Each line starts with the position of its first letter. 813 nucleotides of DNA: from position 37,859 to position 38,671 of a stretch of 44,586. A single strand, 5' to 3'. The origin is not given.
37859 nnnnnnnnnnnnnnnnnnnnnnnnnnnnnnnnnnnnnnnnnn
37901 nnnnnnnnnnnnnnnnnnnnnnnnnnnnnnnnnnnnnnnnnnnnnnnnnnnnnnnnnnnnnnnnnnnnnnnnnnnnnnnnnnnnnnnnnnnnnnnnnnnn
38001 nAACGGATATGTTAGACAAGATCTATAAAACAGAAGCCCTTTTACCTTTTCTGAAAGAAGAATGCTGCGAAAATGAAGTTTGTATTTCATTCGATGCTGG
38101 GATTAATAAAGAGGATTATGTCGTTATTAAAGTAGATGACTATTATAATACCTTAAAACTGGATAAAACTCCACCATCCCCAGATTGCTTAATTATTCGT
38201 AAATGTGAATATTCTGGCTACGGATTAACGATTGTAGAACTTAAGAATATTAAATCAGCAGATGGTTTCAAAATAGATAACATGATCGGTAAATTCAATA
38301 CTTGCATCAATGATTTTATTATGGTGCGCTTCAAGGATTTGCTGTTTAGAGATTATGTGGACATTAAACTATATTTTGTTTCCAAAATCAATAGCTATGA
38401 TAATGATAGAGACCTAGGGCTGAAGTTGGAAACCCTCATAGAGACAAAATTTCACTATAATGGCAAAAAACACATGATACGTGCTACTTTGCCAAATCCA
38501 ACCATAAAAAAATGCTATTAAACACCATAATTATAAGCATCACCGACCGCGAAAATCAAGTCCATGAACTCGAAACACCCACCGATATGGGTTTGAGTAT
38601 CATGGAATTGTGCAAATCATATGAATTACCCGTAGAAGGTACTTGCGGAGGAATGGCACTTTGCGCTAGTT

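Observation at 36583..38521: Two-gene ABC-type ATPase + short PD-(D/E)xK nuclease cassette: candidate anti-phage or abortive-infection system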

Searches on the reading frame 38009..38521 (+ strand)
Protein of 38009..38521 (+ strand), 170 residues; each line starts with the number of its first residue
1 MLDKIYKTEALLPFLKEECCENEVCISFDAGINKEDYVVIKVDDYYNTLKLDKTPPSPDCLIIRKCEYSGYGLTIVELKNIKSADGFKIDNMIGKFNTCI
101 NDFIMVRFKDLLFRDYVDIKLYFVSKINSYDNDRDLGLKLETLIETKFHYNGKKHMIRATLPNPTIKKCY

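Call 3: search_protein_families(library=pfam, proteins=[window:38009-38521:+], max_evalue=1)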
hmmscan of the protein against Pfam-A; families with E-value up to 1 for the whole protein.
window:38009-38521:+ (170 aa): 0 families

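Call 4: search_protein_families(library=padloc, proteins=[window:38009-38521:+], max_evalue=1)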
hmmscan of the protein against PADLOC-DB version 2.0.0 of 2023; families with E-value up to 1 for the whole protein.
window:38009-38521:+ (170 aa): 0 families

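Call 5: search_protein_families(library=ncbifam, proteins=[window:38009-38521:+], max_evalue=1)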
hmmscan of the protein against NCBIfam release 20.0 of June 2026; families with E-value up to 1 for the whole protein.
window:38009-38521:+ (170 aa): 0 families

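Call 6: find_homologous_proteins(query=window:38009-38521:+, max_evalue=0.01)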
Query window:38009-38521:+ (170 aa): 71 proteins with E <= 0.01 among 100 candidates.
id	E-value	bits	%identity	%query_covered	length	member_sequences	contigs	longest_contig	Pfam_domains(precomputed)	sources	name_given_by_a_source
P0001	1.1e-98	346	90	100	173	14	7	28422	-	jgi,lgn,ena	jgi:hypothetical protein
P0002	2.4e-82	293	79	100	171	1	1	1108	-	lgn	-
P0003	4.0e-69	250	68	100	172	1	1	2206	-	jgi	jgi:hypothetical protein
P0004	6.2e-67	243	66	100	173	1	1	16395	-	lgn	-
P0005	8.5e-67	242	65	100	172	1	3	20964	-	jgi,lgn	jgi:hypothetical protein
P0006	9.2e-67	242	63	100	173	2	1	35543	-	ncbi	-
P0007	1.3e-64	235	61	100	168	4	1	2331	-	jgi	jgi:hypothetical protein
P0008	6.7e-62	226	62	100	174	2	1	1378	-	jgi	jgi:hypothetical protein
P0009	6.6e-61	223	61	100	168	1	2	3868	-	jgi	jgi:hypothetical protein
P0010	1.3e-55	206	56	100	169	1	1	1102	-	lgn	-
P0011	5.5e-55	204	57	100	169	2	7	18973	-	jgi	jgi:hypothetical protein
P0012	2.2e-54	202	55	100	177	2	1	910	-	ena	-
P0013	8.0e-54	200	55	100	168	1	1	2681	-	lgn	-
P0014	2.1e-53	199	55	99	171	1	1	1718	-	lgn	-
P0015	4.2e-53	198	55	100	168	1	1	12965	-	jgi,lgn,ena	-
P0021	3.9e-51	191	55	100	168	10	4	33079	-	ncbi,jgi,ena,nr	ncbi:MAG TPA: hypothetical protein PLZ71_01065 [Flavobacterium alvei]|nr:hypothetical protein [Flavo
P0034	6.1e-49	184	51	100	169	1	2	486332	-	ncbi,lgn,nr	ncbi:hypothetical protein G6M26_02060 [Agrobacterium tumefaciens]|nr:hypothetical protein [Agrobacte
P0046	2.7e-44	169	49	100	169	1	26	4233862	-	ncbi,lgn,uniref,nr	ncbi:hypothetical protein [Elizabethkingia anophelis]|uniref:hypothetical protein n=1 Tax=Elizabethk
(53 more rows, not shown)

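Call 8: search_solved_structures(query=window:38009-38521:+, max_evalue=10)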
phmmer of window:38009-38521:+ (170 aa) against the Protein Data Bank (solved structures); distinct sequences matched with E-value up to 10: 3.
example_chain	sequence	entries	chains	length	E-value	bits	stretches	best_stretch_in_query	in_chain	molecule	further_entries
1t8q_A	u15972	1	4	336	0.33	14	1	26-155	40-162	Glycerophosphoryl diester phosphodiesterase, periplasmic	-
3bq4_A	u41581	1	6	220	0.64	13.1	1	41-142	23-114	Fiber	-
2qlk_A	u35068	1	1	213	0.89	12.6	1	42-142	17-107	Fiber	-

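Call 11: find_related_loci(query=A1, collection=genome_contigs, flank=8000)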
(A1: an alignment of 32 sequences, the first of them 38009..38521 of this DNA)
Query A1 (170 aa) in genome_contigs; peptide patterns used: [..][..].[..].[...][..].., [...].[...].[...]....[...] (x = any residue, [..] = any of these).
129 stretches matched a pattern; 80 encode a relative of the query (tblastn E <= 1e-3); 80 distinct loci.
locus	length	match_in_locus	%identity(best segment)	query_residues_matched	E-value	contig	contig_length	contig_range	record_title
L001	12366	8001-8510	91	1-170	8e-102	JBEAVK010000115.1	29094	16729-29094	MAG: Bacteroidota bacterium isolate NASQAN2011_256_B_bin.11 scaffold_1028286, whole genome shotgun sequence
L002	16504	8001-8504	55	1-170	6e-57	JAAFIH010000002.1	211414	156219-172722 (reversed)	MAG: Cytophagales bacterium isolate bin10.concoct.b28b32b33.016 WN_Cytophagales_18_scaffold_2, whole genome shotgun sequ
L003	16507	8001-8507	56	1-170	5e-55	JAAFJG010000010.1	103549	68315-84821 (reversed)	MAG: Cytophagales bacterium isolate bin11.concoct.b28b32b33.026 WN_Cytophagales_7_scaffold_10, whole genome shotgun sequ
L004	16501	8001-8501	52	1-170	2e-53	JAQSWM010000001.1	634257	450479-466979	MAG: Sphingobacteriaceae bacterium isolate C_No_T20_C_bin.73 scaffold_1, whole genome shotgun sequence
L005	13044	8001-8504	51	1-170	2e-53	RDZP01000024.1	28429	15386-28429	MAG: Cytophagia bacterium isolate PH2015_04U_30_13 PH2015_04U_scaffold_126, whole genome shotgun sequence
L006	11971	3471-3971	53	2-170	2e-52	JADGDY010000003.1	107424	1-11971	MAG: Bacteroidales bacterium isolate BB22 NODE_158_length_107424_cov_4.977536, whole genome shotgun sequence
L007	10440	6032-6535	52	1-170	3e-52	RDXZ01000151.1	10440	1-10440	MAG: Bacteroidetes bacterium isolate PH2015_09S_30_10 PH2015_09S_scaffold_387, whole genome shotgun sequence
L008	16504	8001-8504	50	1-170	7e-52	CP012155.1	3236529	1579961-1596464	Bacteroidetes bacterium UKL13-3 chromosome, complete genome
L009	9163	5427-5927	53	2-170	8e-52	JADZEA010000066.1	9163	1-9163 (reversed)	MAG: bacterium isolate SJ803 c_000000249922, whole genome shotgun sequence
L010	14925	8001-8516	50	1-170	4e-51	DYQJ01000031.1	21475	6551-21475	MAG TPA_asm: Draconibacterium orientale isolate SulCav_GS10_10_3_33_19 SulCav_GS10_10_2953_length_21475_cov_10_029645, w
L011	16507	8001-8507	51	1-170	6e-51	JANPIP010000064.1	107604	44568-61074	MAG: Chitinophagales bacterium isolate VAR_61_metabat_56 VAR_61_k141_918447, whole genome shotgun sequence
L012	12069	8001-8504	50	1-170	5e-51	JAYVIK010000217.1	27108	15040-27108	MAG: Flavobacterium sp. isolate GL51_DN_metabinner_15_sub GL51_DN_metabinner_15_sub_216, whole genome shotgun sequence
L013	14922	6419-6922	51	1-170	8e-50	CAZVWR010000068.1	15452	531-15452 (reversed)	MAG TPA_asm: uncultured Spirochaetales bacterium isolate SRP220891_co1_470 genome assembly, contig: NODE_7285_length_154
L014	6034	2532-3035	50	1-170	1e-49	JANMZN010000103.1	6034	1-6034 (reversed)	MAG: Segetibacter sp. isolate OTE_78_metabat_96 OTE_78_k141_1949157, whole genome shotgun sequence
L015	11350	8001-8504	49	1-170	2e-49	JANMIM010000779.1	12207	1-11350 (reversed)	MAG: Bacteroidota bacterium isolate OTE_70_concoct_362_sub OTE_70_k141_4529006, whole genome shotgun sequence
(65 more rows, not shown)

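Call 24: list_cluster_members(proteins=[P0046, P0170, P0115, P0142, P0174, P0034, P0190, P0021, P0072, P0001])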
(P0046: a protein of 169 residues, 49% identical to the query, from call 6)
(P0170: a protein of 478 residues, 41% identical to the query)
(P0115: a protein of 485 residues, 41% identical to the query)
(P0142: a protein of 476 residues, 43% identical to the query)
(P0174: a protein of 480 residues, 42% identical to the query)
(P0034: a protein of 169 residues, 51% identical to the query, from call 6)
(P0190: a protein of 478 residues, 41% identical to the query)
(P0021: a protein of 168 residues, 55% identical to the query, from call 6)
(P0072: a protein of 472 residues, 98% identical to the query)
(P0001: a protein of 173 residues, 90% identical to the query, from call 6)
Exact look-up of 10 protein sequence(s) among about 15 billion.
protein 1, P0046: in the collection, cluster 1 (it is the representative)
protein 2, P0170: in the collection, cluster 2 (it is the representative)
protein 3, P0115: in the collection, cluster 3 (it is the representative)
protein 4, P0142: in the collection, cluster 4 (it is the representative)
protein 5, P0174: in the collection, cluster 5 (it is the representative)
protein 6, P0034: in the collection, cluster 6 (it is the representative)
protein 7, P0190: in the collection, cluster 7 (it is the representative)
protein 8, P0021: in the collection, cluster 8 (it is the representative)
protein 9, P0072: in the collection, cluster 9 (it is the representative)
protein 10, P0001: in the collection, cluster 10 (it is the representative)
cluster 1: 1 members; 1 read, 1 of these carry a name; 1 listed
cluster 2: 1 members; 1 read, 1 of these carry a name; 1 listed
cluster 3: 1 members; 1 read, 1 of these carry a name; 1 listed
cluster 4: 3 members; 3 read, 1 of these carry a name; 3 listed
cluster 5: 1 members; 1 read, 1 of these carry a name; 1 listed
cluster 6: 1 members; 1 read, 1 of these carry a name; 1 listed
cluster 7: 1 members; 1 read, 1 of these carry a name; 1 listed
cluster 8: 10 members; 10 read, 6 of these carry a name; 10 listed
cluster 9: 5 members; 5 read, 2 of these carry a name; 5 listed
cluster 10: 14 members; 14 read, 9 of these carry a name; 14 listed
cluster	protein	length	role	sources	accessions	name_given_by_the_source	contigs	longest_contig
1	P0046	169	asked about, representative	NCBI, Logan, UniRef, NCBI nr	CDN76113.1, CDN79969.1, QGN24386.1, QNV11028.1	hypothetical protein [Elizabethkingia anophelis] | hypothetical protein n=1 Tax=Elizabethkingia anophelis TaxID=1117645 RepID=UPI000442B081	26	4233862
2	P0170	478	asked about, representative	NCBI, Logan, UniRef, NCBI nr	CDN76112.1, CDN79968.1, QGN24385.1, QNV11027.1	AAA family ATPase [Elizabethkingia anophelis] | AAA family ATPase n=1 Tax=Elizabethkingia anophelis TaxID=1117645 RepID=UPI000442BA23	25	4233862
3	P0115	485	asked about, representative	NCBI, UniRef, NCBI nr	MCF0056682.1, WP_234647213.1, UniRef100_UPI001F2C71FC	AAA family ATPase [Dyadobacter sp. CY356] | AAA family ATPase n=1 Tax=Dyadobacter sp. CY356 TaxID=2906442 RepID=UPI001F2C71FC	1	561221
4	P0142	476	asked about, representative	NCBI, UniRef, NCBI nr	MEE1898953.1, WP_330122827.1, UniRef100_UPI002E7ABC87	AAA family ATPase [Flavobacterium rakeshii] | AAA family ATPase n=1 Tax=Flavobacterium rakeshii TaxID=1038845 RepID=UPI002E7ABC87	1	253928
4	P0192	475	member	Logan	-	-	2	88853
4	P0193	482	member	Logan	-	-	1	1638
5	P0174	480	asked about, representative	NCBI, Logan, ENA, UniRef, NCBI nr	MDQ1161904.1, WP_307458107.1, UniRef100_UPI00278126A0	AAA15 family ATPase/GTPase [Chryseobacterium sp. SORGH_AS 447] | AAA family ATPase n=1 Tax=Chryseobacterium sp. SORGH_AS_0447 TaxID=3041769 ... | AAA family ATPase [Chryseobacterium sp. SORGH_AS_0447]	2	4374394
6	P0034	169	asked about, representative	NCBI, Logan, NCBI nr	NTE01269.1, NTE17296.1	hypothetical protein G6M26_02060 [Agrobacterium tumefaciens] | hypothetical protein [Agrobacterium tumefaciens]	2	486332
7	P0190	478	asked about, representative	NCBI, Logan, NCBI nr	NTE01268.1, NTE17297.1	AAA family ATPase [Agrobacterium tumefaciens]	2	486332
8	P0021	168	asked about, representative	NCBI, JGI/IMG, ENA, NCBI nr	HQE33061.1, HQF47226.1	MAG TPA: hypothetical protein PLZ71_01065 [Flavobacterium alvei] | hypothetical protein [Flavobacterium alvei]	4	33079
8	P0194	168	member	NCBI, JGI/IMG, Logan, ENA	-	hypothetical protein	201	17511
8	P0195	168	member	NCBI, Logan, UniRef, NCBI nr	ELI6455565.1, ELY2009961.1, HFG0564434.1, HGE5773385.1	hypothetical protein K5L04_12435 [Flavobacterium psychrophilum] | hypothetical protein n=1 Tax=Flavobacterium psychrophilum TaxID=96345 RepID=UPI000B7C4A0C | hypothetical protein [Flavobacterium psychrophilum]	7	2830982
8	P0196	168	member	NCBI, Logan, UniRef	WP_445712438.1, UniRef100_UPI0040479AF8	hypothetical protein [Flavobacterium sp.] | hypothetical protein n=1 Tax=Flavobacterium sp. TaxID=239 RepID=UPI0040479AF8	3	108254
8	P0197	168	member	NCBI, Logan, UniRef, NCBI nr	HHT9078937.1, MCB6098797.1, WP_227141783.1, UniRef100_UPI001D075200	hypothetical protein [Flavobacterium psychrophilum] | hypothetical protein n=1 Tax=Flavobacterium psychrophilum TaxID=96345 RepID=UPI001D075200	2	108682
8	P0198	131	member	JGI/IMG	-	hypothetical protein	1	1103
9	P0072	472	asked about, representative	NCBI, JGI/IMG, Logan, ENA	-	energy-coupling factor transporter ATP-binding protein EcfA2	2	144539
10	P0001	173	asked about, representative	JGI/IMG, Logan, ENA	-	hypothetical protein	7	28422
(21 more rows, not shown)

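Call 26: predict_structure(alignment_id=A1)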
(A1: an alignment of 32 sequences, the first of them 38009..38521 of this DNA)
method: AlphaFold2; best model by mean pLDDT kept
length: 170 residues; sequences in the alignment: 32
mean_pLDDT: 92.2   pTM: 0.89
mean pLDDT of the five models: 92.2, 90.4, 90.1, 89.2, 88.4
residues with pLDDT >= 90: 137; 70-90: 25; 50-70: 5; < 50: 3
segments of 3 or more residues with pLDDT < 50: 132-134
pLDDT, mean of each block of 10 residues (from residue 1): 95 95 90 95 97 96 95 97 89 98 98 96 85 64 94 94 88
secondary structure, 60 per line:
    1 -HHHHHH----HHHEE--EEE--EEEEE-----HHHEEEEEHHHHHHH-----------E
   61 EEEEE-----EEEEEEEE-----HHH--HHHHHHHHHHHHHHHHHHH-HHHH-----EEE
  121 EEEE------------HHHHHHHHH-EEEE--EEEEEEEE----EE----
elements in order: H2-7 E19-21 E24-28 E37-41 H42-48 E60-65 E71-78 H89-107 H109-112 E118-124 H137-145 E147-150 E153-160

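Call 29: fold_search(model_id=the predicted structure, library=pdb)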
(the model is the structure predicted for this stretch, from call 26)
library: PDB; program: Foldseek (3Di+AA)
matches with E <= 10: 298; with E <= 0.001: 0
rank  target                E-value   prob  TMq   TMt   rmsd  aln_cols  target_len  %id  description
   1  6qnz_A                6.9e-02  0.80  0.28  0.09   3.4        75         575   13  Crystal structure of the site-specific DNA nickase N.BspD6I E418A Mutant (released 2020-03-04)
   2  6qnz_B                1.5e-01  0.63  0.28  0.10   3.4        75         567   13  Crystal structure of the site-specific DNA nickase N.BspD6I E418A Mutant (released 2020-03-04)
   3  1wtd_B                1.6e-01  0.35  0.31  0.23   7.1       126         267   10  Crystal structure of type II restrcition endonuclease, EcoO109I DNA-free form (released 2004-12-14)
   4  6xl1_A                1.6e-01  0.25  0.29  0.16   7.1       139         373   12  crystal structure of cA4-activated Card1(D294N) (released 2020-12-30)
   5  2fok_A                1.9e-01  0.41  0.27  0.10   4.7        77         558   17  STRUCTURE OF RESTRICTION ENDONUCLEASE FOKI (released 1998-06-17)
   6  2ewf                  2.0e-01  0.57  0.28  0.09   3.4        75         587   12  Crystal structure of the site-specific DNA nickase N.BspD6I (released 2006-11-21)
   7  5lhc_A                2.7e-01  0.51  0.29  0.09   3.4        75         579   13  The structure of D456A mutant of Nt.BspD6I nicking endonuclease at 0.24 nm resolution . (released 2017-08-16)
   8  6wxw_A                3.1e-01  0.47  0.36  0.19   5.6       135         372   14  crystal structure of apo Card1 (released 2020-12-30)
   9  8z62_A                3.1e-01  0.09  0.15  0.08   9.8       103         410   13  Crystal structure of rRNA (uracil-C5)-methyltransferase from Pyrococcus horikoshii OT3 (released 2024-10-16)
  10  1knv_B                3.5e-01  0.16  0.31  0.21   7.5       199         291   14  Bse634I restriction endonuclease (released 2002-02-27)
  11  5liz                  3.7e-01  0.41  0.28  0.09   3.4        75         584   13  The structure of Nt.BspD6I nicking endonuclease with all cysteines mutated by serine residues at 0.19 nm resolution . (released 2017-08-02)
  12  1wte_MODEL_1_A        3.7e-01  0.20  0.26  0.19   6.9       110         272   10  Crystal structure of type II restrcition endonuclease, EcoO109I complexed with cognate DNA (released 2004-12-14)
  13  5lhc_B                4.2e-01  0.41  0.28  0.09   3.4        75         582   12  The structure of D456A mutant of Nt.BspD6I nicking endonuclease at 0.24 nm resolution . (released 2017-08-16)
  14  5gkj_B                4.2e-01  0.11  0.20  0.16   5.4        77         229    2  Structure of EndoMS in apo form (released 2016-11-02)
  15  5ls3_A                4.2e-01  0.05  0.18  0.14  12.2       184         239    8  Crystal structure of metallo-beta-lactamase SPM-1 with Y58C mutation (released 2017-03-15)
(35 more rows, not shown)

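Call 35: find_encoding_contigs(protein=window:38009-38521:+, flank=10000, max_places=4)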
Protein window:38009-38521:+ (170 aa): no gene with exactly this product is on record in the collection.

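Call 36: find_encoding_contigs(protein=P0046, flank=10000, max_places=3)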
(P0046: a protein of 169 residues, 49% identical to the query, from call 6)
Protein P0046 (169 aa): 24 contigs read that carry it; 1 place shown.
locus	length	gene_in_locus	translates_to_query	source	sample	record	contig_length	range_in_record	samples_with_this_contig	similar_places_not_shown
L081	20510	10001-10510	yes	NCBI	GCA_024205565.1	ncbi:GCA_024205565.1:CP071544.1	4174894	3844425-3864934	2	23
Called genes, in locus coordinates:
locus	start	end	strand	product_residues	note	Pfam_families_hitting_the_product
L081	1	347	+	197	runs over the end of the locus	PF18306:LDcluster4, PF03641:Lysine_decarbox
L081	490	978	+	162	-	PF00583:Acetyltransf_1, PF13673:Acetyltransf_10, PF13508:Acetyltransf_7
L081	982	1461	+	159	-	PF01047:MarR (faint), PF22381:Staph_reg_Sar_Rot (weak)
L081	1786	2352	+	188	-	PF14066:DUF4256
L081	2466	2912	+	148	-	PF00583:Acetyltransf_1, PF13673:Acetyltransf_10, PF13508:Acetyltransf_7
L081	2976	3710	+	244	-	PF01168:Ala_racemase_N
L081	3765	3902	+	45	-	-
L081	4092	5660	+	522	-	-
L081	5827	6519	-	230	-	PF00702:Hydrolase, PF13419:HAD_2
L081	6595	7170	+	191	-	PF00027:cNMP_binding, PF13545:HTH_Crp_2 (weak)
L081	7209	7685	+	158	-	-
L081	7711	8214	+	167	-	PF08020:DUF1706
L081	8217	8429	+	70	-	PF13302:Acetyltransf_3 (weak)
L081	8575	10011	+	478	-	PF13175:AAA_15, PF13304:AAA_21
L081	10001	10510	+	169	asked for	-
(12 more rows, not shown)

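Call 41: search_protein_families(library=padloc, alignment_id=A3, max_evalue=1e-10)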
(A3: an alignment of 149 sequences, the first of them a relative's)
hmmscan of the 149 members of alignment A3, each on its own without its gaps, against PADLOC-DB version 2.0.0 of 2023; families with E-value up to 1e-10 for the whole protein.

A. member 1, L002:2972-4780:+ (602 aa): 0 families

B. families by the number of members that match (of 149 scanned): 51 families (the first 25 are shown)
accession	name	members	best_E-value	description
PDLC04135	mad3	2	1.1e-33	mads_3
PDLC02980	AriA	2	1.4e-31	-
PDLC04807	PDC-S02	1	1.5e-126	-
PDLC04803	PDC-S02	1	2.8e-92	-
PDLC04820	PDC-S02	1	6.5e-92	-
PDLC02335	AbiLi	1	4.1e-84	AbiLi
PDLC04795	PDC-S02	1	3.6e-81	-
PDLC04831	PDC-S02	1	1.7e-78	-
PDLC03976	PD-Lambda-1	1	8e-78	-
PDLC03977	PD-Lambda-1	1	4.7e-76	-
PDLC04810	PDC-S02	1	2.4e-74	-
PDLC04822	PDC-S02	1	2e-65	-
PDLC04802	PDC-S02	1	4.9e-65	-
PDLC04827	PDC-S02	1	3.1e-61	-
PDLC04812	PDC-S02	1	7.6e-54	-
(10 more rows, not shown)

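Call 42: search_protein_families(library=pfam, alignment_id=A3, max_evalue=0.00001)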
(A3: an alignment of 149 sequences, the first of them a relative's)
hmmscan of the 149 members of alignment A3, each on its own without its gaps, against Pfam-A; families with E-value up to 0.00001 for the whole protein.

A. member 1, L002:2972-4780:+ (602 aa): 6 families
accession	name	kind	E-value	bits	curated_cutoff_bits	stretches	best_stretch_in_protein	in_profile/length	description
PF00441.29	Acyl-CoA_dh_1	-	7.4e-36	124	22.4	1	259-424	1-147/150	Acyl-CoA dehydrogenase, C-terminal domain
PF21263.2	Acyl-CoA-dh_C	-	6.9e-33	113.3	27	1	471-574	1-96/96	Acyl-CoA dehydrogenase, C-terminal domain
PF02771.21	Acyl-CoA_dh_N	-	3e-31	108.5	22.9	1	31-143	1-113/113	Acyl-CoA dehydrogenase, N-terminal domain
PF02770.24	Acyl-CoA_dh_M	-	1.4e-26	93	33.3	1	148-247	2-97/97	Acyl-CoA dehydrogenase, middle domain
PF08028.16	Acyl-CoA_dh_2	-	4.5e-16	59.8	22.7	1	276-415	3-133/134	Acyl-CoA dehydrogenase, C-terminal domain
PF22924.1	ACOX_C_alpha1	-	5.1e-06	26.8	27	0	271-417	6-159/169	Acyl-CoA oxidase, C-alpha1 domain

B. families by the number of members that match (of 149 scanned): 195 families (the first 25 are shown)
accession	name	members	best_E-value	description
PF04055.27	Radical_SAM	3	2.7e-23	Radical SAM superfamily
PF19573.5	DUF6089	3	3.4e-16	Domain of unknown function (DUF6089)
PF02463.25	SMC_N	3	7.6e-09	RecF/RecN/SMC N terminal domain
PF00303.24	Thymidylat_synt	2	1.8e-132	Thymidylate synthase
PF00441.29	Acyl-CoA_dh_1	2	4.2e-42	Acyl-CoA dehydrogenase, C-terminal domain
PF07719.23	TPR_2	2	5.1e-37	Tetratricopeptide repeat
PF02771.21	Acyl-CoA_dh_N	2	1.5e-34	Acyl-CoA dehydrogenase, N-terminal domain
PF00005.33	ABC_tran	2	5.1e-33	ABC transporter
PF13304.12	AAA_21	2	8.6e-33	AAA domain, putative AbiEii toxin, Type IV TA system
PF14559.12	TPR_19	2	2.4e-32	Tetratricopeptide repeat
PF13428.12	TPR_14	2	4.8e-30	Tetratricopeptide repeat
PF14126.11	DUF4293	2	2.2e-29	Domain of unknown function (DUF4293)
PF00011.27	HSP20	2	3.9e-27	Hsp20/alpha crystallin family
PF02770.24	Acyl-CoA_dh_M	2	1.4e-26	Acyl-CoA dehydrogenase, middle domain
PF13181.12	TPR_8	2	1.3e-25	Tetratricopeptide repeat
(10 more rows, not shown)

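Call 45: find_related_loci(query=A1, collection=viral_contigs, flank=10000)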
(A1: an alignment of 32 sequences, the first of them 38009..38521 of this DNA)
Query A1 (170 aa) in viral_contigs; peptide patterns used: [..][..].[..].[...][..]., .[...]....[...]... (x = any residue, [..] = any of these).
249 stretches matched a pattern, but none encodes a relative of the query by tblastn (E <= 1e-3).

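Call 62: search_dna_similar(query=window:38009-38521:+, collection=plasmids, mode=protein, max_evalue=0.001, max_rows=15)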
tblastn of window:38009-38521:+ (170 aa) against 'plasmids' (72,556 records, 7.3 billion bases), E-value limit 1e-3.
No match.

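Call 63: search_dna_similar(query=window:38009-38521:+, collection=phages, mode=protein, max_evalue=0.001, max_rows=15)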
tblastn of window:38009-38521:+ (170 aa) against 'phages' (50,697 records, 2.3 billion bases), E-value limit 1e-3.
No match.
